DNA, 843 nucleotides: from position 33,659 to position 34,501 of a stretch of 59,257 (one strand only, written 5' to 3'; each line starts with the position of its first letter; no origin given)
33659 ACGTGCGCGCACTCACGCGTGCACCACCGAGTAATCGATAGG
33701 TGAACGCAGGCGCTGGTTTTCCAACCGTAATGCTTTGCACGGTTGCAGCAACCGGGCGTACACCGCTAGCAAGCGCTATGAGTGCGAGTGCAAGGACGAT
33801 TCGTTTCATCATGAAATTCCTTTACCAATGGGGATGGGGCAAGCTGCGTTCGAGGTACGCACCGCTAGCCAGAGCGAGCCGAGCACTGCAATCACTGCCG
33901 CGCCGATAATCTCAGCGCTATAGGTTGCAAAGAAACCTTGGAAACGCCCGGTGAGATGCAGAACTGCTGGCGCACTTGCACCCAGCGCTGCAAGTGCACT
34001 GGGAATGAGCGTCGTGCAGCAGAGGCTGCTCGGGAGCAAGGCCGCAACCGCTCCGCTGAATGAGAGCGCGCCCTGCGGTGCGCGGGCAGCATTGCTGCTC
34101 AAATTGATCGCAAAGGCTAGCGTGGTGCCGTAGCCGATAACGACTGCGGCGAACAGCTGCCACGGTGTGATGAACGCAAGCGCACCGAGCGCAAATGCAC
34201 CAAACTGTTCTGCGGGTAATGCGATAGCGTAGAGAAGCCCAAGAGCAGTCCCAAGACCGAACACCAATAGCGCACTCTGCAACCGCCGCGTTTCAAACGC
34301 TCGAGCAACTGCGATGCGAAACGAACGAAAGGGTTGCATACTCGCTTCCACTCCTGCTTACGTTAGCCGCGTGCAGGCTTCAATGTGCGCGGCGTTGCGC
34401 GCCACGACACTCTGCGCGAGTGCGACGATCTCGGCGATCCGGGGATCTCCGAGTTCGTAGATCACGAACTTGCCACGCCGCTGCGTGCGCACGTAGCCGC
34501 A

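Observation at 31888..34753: Non-canonical mer operon: ArsR-type regulator, CC-motif membrane protein, exported thioredoxin-fold protein and core-only MerA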

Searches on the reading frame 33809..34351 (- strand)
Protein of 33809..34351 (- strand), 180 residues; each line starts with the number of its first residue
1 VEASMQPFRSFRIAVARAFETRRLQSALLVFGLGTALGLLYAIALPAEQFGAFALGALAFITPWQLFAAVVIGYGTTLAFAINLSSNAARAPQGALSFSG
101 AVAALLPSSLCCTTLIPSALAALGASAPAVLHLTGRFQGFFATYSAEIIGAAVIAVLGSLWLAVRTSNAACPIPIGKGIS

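Call 3: search_protein_families(library=pfam, proteins=[window:33809-34351:-], max_evalue=1)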
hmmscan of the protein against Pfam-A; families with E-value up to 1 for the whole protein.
window:33809-34351:- (180 aa): 0 families

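Call 4: search_protein_families(library=ncbifam, proteins=[window:33809-34351:-], max_evalue=1)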
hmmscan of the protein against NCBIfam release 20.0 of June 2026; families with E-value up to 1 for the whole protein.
window:33809-34351:- (180 aa): 0 families

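Call 5: find_homologous_proteins(query=window:33809-34351:-, max_evalue=0.001)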
Query window:33809-34351:- (180 aa): 29 proteins with E <= 0.001 among 8000 candidates.
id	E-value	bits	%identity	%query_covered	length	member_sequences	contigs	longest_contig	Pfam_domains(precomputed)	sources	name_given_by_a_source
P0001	1.2e-100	352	100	98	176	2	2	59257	-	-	-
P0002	2.2e-86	306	88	98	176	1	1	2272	-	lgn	-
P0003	1.8e-56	208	69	92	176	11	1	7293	-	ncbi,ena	-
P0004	3.8e-53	198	67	92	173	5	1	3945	-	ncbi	-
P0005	1.6e-52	196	65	94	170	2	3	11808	-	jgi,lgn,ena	-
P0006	5.1e-50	187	62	94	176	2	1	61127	-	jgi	-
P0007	8.6e-47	177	62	86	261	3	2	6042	-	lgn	-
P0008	2.0e-44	169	58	91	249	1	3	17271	-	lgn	-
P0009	3.7e-44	168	61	86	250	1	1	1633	-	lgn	-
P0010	4.6e-44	168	59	84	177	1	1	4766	-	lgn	-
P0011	5.3e-43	165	59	88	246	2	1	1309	-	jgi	jgi:hypothetical protein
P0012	1.3e-42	163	60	84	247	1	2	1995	-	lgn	-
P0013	1.7e-42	163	59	85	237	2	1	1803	-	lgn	-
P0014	2.2e-42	163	61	82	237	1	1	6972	-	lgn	-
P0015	5.3e-42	161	59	87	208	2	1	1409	-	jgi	jgi:hypothetical protein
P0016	6.0e-42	161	61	82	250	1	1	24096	-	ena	-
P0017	6.3e-42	161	61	82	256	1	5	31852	-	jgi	jgi:hypothetical protein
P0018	7.3e-42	161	60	82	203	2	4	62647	-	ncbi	ncbi:MAG: hypothetical protein ACYDHD_01895 [Vulcanimicrobiaceae bacterium]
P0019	8.5e-42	161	54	97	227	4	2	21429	-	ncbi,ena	-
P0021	2.8e-40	156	58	82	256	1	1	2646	-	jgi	jgi:hypothetical protein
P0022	8.8e-40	154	54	91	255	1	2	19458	-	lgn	-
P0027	3.4e-37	146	55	89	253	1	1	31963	-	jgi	jgi:hypothetical protein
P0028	2.7e-36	143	54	89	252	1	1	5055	-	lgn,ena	-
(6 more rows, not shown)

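Call 9: search_protein_families(library=pfam, alignment_id=A1, max_evalue=10)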
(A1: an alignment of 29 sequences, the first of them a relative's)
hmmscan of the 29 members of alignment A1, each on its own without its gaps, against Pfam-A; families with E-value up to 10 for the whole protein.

A. member 1, P0001 (176 aa): 0 families

B. families by the number of members that match (of 29 scanned): 11 families
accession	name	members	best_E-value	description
PF02411.20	MerT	9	0.00063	MerT mercuric transport protein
PF04342.18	DMT_6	2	0.011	Putative member of DMT superfamily (DUF486)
PF20179.3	MSS51_C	2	0.043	MSS51 C-terminal domain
PF02771.21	Acyl-CoA_dh_N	2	0.049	Acyl-CoA dehydrogenase, N-terminal domain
PF02495.22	TGBp3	2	0.051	Triple gene block 3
PF11087.14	PRD1_DD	2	0.077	PRD1 phage membrane DNA delivery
PF05449.16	Phage_holin_3_7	1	0.099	Putative 3TM holin, Phage_holin_3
PF00698.26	Acyl_transf_1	1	0.35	Acyl transferase domain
PF25627.1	Polyoma_VP2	1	0.76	Polyomaviruses capsid protein VP2 family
PF21415.2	SMK1_alpha_su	1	4.4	SMK1 alpha subunit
PF01595.25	CNNM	1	9.2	Cyclin M transmembrane N-terminal domain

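Call 11: search_protein_families(library=pfam, proteins=[P0007, P0008, P0009, P0011, P0016, P0017, P0021, P0022, P0027, P0028], max_evalue=10)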
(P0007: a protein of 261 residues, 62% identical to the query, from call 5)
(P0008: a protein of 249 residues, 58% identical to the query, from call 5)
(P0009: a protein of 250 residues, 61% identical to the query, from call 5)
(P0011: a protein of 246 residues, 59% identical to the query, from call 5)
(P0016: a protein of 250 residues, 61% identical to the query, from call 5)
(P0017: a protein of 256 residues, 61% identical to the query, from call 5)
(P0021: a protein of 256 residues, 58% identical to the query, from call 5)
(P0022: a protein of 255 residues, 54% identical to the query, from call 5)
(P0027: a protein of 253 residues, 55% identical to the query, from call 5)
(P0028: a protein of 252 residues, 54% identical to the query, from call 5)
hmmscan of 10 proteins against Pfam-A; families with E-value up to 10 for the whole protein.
P0007 (261 aa): 1 family
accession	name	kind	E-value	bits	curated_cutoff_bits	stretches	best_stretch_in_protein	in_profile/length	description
PF01595.25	CNNM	-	9.2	6.3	28.4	1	35-112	58-135/181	Cyclin M transmembrane N-terminal domain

P0008 (249 aa): 0 families

P0009 (250 aa): 1 family
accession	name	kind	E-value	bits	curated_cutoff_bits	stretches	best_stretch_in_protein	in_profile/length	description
PF02411.20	MerT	-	0.0028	18.1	32.9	2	7-38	7-39/116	MerT mercuric transport protein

P0011 (246 aa): 0 families

P0016 (250 aa): 1 family
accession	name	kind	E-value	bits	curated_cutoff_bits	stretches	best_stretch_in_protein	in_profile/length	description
PF02411.20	MerT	-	0.0011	19.4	32.9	1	163-245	9-85/116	MerT mercuric transport protein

P0017 (256 aa): 0 families

P0021 (256 aa): 1 family
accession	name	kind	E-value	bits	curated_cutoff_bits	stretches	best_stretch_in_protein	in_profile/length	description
PF02411.20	MerT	-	0.0028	18.1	32.9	2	11-86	5-78/116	MerT mercuric transport protein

P0022 (255 aa): 1 family
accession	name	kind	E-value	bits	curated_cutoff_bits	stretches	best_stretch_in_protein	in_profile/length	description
PF02411.20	MerT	-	0.0064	17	32.9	1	171-237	11-69/116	MerT mercuric transport protein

P0027 (253 aa): 2 families
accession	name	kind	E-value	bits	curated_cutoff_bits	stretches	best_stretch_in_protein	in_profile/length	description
PF02411.20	MerT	-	0.00063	20.2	32.9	2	10-42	7-39/116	MerT mercuric transport protein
PF00698.26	Acyl_transf_1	-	0.35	10.7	32.7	1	179-237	54-112/319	Acyl transferase domain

P0028 (252 aa): 1 family
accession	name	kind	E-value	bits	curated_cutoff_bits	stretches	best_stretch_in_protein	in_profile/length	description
PF02411.20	MerT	-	0.0079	16.7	32.9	2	166-231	10-67/116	MerT mercuric transport protein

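Call 12: find_encoding_contigs(protein=P0018, flank=6000, max_places=3)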
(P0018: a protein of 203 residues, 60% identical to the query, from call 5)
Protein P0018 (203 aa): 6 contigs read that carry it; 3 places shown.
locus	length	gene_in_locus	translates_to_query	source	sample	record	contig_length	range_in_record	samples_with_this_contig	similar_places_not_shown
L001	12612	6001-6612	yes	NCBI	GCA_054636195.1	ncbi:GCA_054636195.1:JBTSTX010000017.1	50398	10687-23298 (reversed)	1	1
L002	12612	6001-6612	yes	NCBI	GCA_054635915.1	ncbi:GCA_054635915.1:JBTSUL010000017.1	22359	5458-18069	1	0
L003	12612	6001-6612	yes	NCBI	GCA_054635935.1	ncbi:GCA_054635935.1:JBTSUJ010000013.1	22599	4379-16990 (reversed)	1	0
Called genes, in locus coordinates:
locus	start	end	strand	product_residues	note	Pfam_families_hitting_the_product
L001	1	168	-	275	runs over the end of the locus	PF04542:Sigma70_r2, PF04539:Sigma70_r3, PF08281:Sigma70_r4_2, PF04545:Sigma70_r4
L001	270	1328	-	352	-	PF00072:Response_reg, PF01339:CheB_methylest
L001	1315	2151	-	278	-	PF03705:CheR_N, PF01739:CheR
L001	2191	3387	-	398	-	PF01266:DAO (faint), PF01494:FAD_binding_3 (faint)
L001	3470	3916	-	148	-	-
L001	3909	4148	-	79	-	PF13711:DUF4160 (weak)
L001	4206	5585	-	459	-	PF01266:DAO (faint), PF07992:Pyr_redox_2, PF12831:FAD_oxidored (weak), PF13450:NAD_binding_8 (faint), PF13738:Pyr_redox_3, PF00070:Pyr_redox, PF02852:Pyr_redox_dim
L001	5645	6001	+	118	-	PF12802:MarR_2 (faint), PF12840:HTH_20 (weak), PF01022:HTH_5, PF01978:TrmB (weak)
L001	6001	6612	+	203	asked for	-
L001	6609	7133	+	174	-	-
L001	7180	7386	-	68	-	PF15919:HicB_lk_antitox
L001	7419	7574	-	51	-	PF07927:HicA_toxin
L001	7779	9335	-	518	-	-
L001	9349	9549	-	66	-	PF00196:GerE, PF08281:Sigma70_r4_2, PF13936:HTH_38 (weak), PF13384:HTH_23 (weak)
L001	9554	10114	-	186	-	-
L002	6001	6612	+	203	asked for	-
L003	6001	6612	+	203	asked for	-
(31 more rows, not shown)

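Call 13: find_encoding_contigs(protein=P0006, flank=6000, max_places=3)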
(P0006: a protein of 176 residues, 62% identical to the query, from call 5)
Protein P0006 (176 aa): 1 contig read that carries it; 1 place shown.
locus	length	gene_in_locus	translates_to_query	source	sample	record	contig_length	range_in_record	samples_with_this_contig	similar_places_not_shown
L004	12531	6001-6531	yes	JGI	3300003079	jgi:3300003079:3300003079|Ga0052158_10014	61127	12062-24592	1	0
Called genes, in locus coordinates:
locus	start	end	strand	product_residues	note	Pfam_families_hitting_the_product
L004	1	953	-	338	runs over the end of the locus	PF01758:SBF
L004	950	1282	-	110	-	PF12840:HTH_20, PF01022:HTH_5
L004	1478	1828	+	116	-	-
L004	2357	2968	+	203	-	-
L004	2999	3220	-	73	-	PF00909:Ammonium_transp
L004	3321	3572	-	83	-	PF00909:Ammonium_transp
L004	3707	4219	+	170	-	PF13560:HTH_31, PF01381:HTH_3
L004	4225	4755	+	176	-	-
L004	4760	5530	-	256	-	PF01435:Peptidase_M48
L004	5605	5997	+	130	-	PF12840:HTH_20, PF01022:HTH_5, PF09339:HTH_IclR (faint)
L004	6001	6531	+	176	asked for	-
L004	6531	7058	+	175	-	PF08534:Redoxin (weak)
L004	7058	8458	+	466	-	PF01134:GIDA, PF07992:Pyr_redox_2, PF12831:FAD_oxidored (weak), PF13738:Pyr_redox_3, PF00070:Pyr_redox, PF02852:Pyr_redox_dim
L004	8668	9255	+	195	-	PF01923:Cob_adeno_trans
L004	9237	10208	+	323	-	PF03186:CobD_Cbib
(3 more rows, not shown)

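Call 14: predict_structure(alignment_id=A1)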
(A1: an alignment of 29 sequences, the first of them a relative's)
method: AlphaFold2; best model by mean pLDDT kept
length: 176 residues; sequences in the alignment: 29
mean_pLDDT: 75.5   pTM: 0.67
mean pLDDT of the five models: 75.5, 73.1, 70.2, 67.0, 66.5
residues with pLDDT >= 90: 27; 70-90: 82; 50-70: 58; < 50: 9
segments of 3 or more residues with pLDDT < 50: 122-124, 126-128
pLDDT, mean of each block of 10 residues (from residue 1): 84 86 90 88 73 84 92 88 65 58 58 57 49 74 88 89 74 53
secondary structure, 60 per line:
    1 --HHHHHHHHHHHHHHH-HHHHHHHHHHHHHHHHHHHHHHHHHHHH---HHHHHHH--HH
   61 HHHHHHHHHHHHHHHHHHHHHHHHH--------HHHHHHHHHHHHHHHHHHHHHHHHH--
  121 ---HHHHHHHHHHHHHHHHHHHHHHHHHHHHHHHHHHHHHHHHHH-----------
elements in order: H3-17 H19-46 H50-56 H59-85 H94-118 H124-165

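Call 15: find_related_loci(query=A1, collection=genome_contigs, flank=5000)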
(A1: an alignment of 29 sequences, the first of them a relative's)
Query A1 (176 aa) in genome_contigs; peptide patterns used: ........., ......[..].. (x = any residue, [..] = any of these).
124 stretches matched a pattern; 14 encode a relative of the query (tblastn E <= 1e-3); 14 distinct loci.
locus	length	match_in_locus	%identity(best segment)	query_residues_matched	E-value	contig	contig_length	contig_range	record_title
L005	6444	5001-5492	70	10-174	2e-51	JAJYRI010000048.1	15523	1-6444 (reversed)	MAG: bacterium isolate DX1.bin104 NODE_5696_length_15523_cov_3.755651, whole genome shotgun sequence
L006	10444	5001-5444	62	20-167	4e-51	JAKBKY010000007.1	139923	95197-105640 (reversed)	MAG: bacterium isolate DX1.bin67 NODE_92_length_139923_cov_18.189133, whole genome shotgun sequence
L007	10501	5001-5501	56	2-167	6e-50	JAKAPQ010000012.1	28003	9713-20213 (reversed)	MAG: bacterium isolate YF1.bin76 NODE_1721_length_28003_cov_8.476575, whole genome shotgun sequence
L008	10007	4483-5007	54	2-173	9e-48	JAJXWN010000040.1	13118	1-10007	MAG: bacterium isolate BP5.bin84 NODE_8208_length_13118_cov_1.518205, whole genome shotgun sequence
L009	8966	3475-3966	68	10-174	6e-48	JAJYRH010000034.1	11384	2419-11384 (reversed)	MAG: bacterium isolate DX1.bin103 NODE_8635_length_11384_cov_9.104824, whole genome shotgun sequence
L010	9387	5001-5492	68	10-174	6e-48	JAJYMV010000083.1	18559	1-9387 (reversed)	MAG: bacterium isolate DBS2-4.bin170 NODE_5246_length_18559_cov_1.67605, whole genome shotgun sequence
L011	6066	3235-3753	64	1-174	1e-44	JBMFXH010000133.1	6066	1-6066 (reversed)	MAG: Candidatus Baltobacteraceae bacterium isolate KM4364-39 NODE_133_length_6066_cov_3.562865, whole genome shotgun seq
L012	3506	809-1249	57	21-167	1e-44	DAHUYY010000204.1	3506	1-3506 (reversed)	MAG TPA_asm: Vulcanimicrobiota bacterium isolate clean1675 NODE_204_length_3506_cov_3.533683, whole genome shotgun seque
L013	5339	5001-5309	69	10-113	7e-37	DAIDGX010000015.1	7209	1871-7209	MAG TPA_asm: Vulcanimicrobiota bacterium isolate clean332 k141_1110407, whole genome shotgun sequence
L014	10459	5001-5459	44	21-169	8e-28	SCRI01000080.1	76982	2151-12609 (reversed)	MAG: bacterium isolate FW021_bin.74 FW021_bin.74-62950, whole genome shotgun sequence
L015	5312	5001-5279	59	21-113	2e-27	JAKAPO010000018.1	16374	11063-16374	MAG: bacterium isolate YF1.bin71 NODE_3997_length_16374_cov_1.394104, whole genome shotgun sequence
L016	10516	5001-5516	41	1-167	5e-24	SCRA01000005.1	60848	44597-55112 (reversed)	MAG: bacterium isolate FW021_bin.48 FW021_bin.48-3328, whole genome shotgun sequence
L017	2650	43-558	41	1-167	2e-23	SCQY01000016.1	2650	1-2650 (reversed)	MAG: bacterium isolate FW021_bin.42 FW021_bin.42-3467, whole genome shotgun sequence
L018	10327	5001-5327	38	51-162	3e-13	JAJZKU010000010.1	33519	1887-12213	MAG: Candidatus Micrarchaeota archaeon isolate MAS1.bin53 NODE_865_length_33519_cov_98.273359, whole genome shotgun sequ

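Call 19: fold_search(model_id=the predicted structure, library=pdb)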
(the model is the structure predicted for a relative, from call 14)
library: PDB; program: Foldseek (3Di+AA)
matches with E <= 10: 149; with E <= 0.001: 0
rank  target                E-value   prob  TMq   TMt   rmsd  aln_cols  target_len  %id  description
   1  7uw9_h                4.5e-01  0.51  0.30  0.32  11.2       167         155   19  Citrus V-ATPase State 1, H in contact with subunit a (released 2022-07-06)
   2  6o7t_g                1.1e+00  0.11  0.20  0.21  14.6       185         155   17  Saccharomyces cerevisiae V-ATPase Vph1-VO (released 2019-04-03)
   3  9brq_b                1.1e+00  0.25  0.31  0.28  11.2       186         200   13  Intact V-ATPase State 3 and synaptophysin complex in mouse brain isolated synaptic vesicles (released 2024-06-19)
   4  4bem_J                1.3e+00  0.08  0.17  0.17  14.6       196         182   16  Crystal structure of the F-type ATP synthase c-ring from Acetobacterium woodii. (released 2014-03-26)
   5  7uw9_g                1.3e+00  0.23  0.28  0.31  11.5       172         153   18  Citrus V-ATPase State 1, H in contact with subunit a (released 2022-07-06)
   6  6pe4_G                1.4e+00  0.23  0.31  0.28  11.6       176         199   15  Yeast Vo motor in complex with 1 VopQ molecule (released 2020-05-20)
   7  7uw9_i                1.5e+00  0.20  0.27  0.30  11.9       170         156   15  Citrus V-ATPase State 1, H in contact with subunit a (released 2022-07-06)
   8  3j9t_R                1.7e+00  0.20  0.30  0.33   9.6       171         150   16  Yeast V-ATPase state 1 (released 2015-05-13)
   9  6wlw_0                1.7e+00  0.12  0.26  0.24  14.5       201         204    9  The Vo region of human V-ATPase in state 1 (focused refinement) (released 2020-11-11)
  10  6c6l_D                1.8e+00  0.08  0.20  0.22  15.2       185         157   12  Yeast Vacuolar ATPase Vo in lipid nanodisc (released 2018-03-21)
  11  6xbw_o                1.9e+00  0.13  0.27  0.29   9.2       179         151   14  Cryo-EM structure of V-ATPase from bovine brain, state 1 (released 2020-08-19)
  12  3c7j_A                1.9e+00  0.11  0.22  0.18  14.8       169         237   16  Crystal structure of transcriptional regulator (GntR family member) from Pseudomonas syringae pv. tomato str. DC3000 (released 2008-02-26)
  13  9ua0_A                1.9e+00  0.06  0.17  0.14  20.2       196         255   16  Cryo-EM structure of cyanobacterial bicarbonate transporter CmpBCD in the presence of nitrate (released 2026-04-08)
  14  7z6n_B                2.1e+00  0.05  0.16  0.12  18.3       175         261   15  Crystal structure of Zn2+-transporter BbZIP in a metal-stripped state (released 2022-08-10)
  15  7xge_A                2.3e+00  0.25  0.32  0.33   9.5       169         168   14  Crystal structure of MCL-1 in complex with computationally designed inhibitor protein (released 2022-07-20)
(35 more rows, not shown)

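Call 27: search_protein_representatives(alignment_id=A1)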
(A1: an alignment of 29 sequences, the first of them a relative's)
Query: 29 sequences, 221 profile positions. Proteins with E-value up to 0.001 (for the whole library): 114; up to 1e-10: 45; up to 1e-30: 5. The best 114 are listed.
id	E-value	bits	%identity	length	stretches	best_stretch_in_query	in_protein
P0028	1.5e-97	342.1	-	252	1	5-221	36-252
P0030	9.8e-49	182.5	-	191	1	46-215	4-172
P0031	7.6e-48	179.6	-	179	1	49-213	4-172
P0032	1.3e-44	169.0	-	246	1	21-214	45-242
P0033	2.7e-32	128.7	-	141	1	14-146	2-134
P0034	3.0e-29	118.8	-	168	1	5-109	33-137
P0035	1.3e-25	106.9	-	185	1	71-214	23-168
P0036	5.3e-21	91.8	-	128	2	140-212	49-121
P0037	1.4e-20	90.5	-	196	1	41-212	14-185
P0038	2.1e-19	86.6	-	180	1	54-213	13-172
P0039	5.1e-19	85.3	-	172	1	57-213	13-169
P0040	4.6e-18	82.2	-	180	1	89-218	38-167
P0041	1.8e-17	80.3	-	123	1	96-212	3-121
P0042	3.5e-17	79.3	-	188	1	107-215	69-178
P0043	3.7e-17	79.2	-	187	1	45-207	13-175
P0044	5.5e-17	78.7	-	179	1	66-212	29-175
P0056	3.6e-13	66.2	-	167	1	79-211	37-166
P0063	5.4e-12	62.4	-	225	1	70-206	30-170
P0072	1.0e-10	58.2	-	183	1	57-215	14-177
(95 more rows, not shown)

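Call 30: search_protein_families(library=pfam, alignment_id=A2, max_evalue=1)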
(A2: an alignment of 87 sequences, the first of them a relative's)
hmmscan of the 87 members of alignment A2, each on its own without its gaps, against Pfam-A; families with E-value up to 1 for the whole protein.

A. member 1, P0001 (176 aa): 0 families

B. families by the number of members that match (of 87 scanned): 51 families (the first 25 are shown)
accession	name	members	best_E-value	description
PF05529.17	Bap31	5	0.00064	Bap31/Bap29 transmembrane region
PF02411.20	MerT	2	0.0047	MerT mercuric transport protein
PF07086.17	Jagunal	2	0.036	Jagunal, ER re-organisation during oogenesis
PF14163.11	SieB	2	0.089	Super-infection exclusion protein B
PF04087.19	DUF389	2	0.19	Domain of unknown function (DUF389)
PF04277.18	OAD_gamma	2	0.54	Oxaloacetate decarboxylase, gamma chain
PF03699.18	UPF0182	2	0.62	Uncharacterised protein family (UPF0182)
PF04893.22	Yip1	1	0.0031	Yip1 domain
PF07885.22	Ion_trans_2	1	0.0032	Ion channel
PF03773.19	ArsP_1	1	0.0047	Predicted permease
PF13664.11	DUF4149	1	0.0062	Domain of unknown function (DUF4149)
PF12173.13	BacteriocIIc_cy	1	0.013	Bacteriocin class IIc cyclic gassericin A-like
PF10754.15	DUF2569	1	0.016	Protein of unknown function (DUF2569)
PF04184.18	ST7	1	0.02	ST7 protein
PF10767.14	YbjO_DH-like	1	0.024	Inner membrane protein YbjO, dehydrogenase-like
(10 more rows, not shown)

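Call 31: find_homologous_proteins(query=A2, max_evalue=0.001)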
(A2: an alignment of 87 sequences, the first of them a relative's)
Query A2 (87 sequences) (176 aa, profile of the alignment): 39 proteins with E <= 0.001 among 8000 candidates.
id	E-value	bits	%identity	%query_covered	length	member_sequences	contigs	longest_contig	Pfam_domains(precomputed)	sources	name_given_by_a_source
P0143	2.4e-46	176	38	97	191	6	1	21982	-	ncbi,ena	-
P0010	1.5e-41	160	59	86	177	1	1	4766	-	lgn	-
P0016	1.8e-40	157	61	84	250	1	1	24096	-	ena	-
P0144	5.5e-40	155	55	93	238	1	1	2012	-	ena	-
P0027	7.4e-40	155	55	91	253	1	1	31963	-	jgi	jgi:hypothetical protein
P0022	1.0e-39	154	54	93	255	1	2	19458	-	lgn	-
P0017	1.2e-39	154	61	84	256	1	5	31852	-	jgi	jgi:hypothetical protein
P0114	1.3e-39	154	36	26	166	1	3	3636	-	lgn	-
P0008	1.8e-39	153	58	93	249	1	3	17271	-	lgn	-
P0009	4.0e-39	152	61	88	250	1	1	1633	-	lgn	-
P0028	4.8e-39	152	54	91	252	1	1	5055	-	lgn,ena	-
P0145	5.2e-39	152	58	84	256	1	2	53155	-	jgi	jgi:hypothetical protein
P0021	1.1e-38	151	58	84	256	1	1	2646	-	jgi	jgi:hypothetical protein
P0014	1.3e-38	151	61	84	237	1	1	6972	-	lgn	-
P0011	2.2e-38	150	59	90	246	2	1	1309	-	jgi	jgi:hypothetical protein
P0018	5.5e-38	148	59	86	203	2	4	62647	-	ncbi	ncbi:MAG: hypothetical protein ACYDHD_01895 [Vulcanimicrobiaceae bacterium]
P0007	9.7e-38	148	62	88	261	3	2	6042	-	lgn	-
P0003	1.0e-36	144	69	94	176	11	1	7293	-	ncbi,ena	-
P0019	5.0e-36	142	54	98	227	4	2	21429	-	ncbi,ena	-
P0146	6.3e-34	135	28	77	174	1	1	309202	-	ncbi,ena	-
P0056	4.8e-33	132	33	40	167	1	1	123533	-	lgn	-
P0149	6.8e-32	129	38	69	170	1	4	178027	-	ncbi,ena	-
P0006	6.9e-31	125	62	96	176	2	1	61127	-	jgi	-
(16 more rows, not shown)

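Call 32: find_encoding_contigs(protein=P0146, flank=4000, max_places=2)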
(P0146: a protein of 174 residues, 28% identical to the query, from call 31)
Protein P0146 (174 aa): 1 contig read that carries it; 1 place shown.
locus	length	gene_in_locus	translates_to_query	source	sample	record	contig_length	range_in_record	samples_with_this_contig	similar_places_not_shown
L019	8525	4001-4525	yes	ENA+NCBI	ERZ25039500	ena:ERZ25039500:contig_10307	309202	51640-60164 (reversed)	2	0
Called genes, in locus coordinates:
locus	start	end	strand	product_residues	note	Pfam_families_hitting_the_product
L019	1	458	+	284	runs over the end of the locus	PF03649:UPF0014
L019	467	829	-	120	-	PF01957:NfeD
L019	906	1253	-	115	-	PF09851:SHOCT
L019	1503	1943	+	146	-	PF13411:MerR_1, PF00376:MerR, PF09278:MerR-DNA-bind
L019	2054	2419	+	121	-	PF00890:FAD_binding_2 (weak), PF01266:DAO (weak), PF07992:Pyr_redox_2, PF12831:FAD_oxidored, PF13450:NAD_binding_8 (weak)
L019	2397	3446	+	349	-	PF07992:Pyr_redox_2, PF13738:Pyr_redox_3, PF00070:Pyr_redox, PF02852:Pyr_redox_dim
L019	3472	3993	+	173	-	-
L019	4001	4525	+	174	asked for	-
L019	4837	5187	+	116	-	PF00462:Glutaredoxin, PF13417:GST_N_3, PF13409:GST_N_2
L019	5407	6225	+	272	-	-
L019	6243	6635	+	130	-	PF13473:Cupredoxin_1 (weak), PF00127:Copper-bind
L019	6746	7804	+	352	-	PF21959:DUF6923 (weak)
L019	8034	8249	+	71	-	-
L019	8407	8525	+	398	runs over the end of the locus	PF01699:Na_Ca_ex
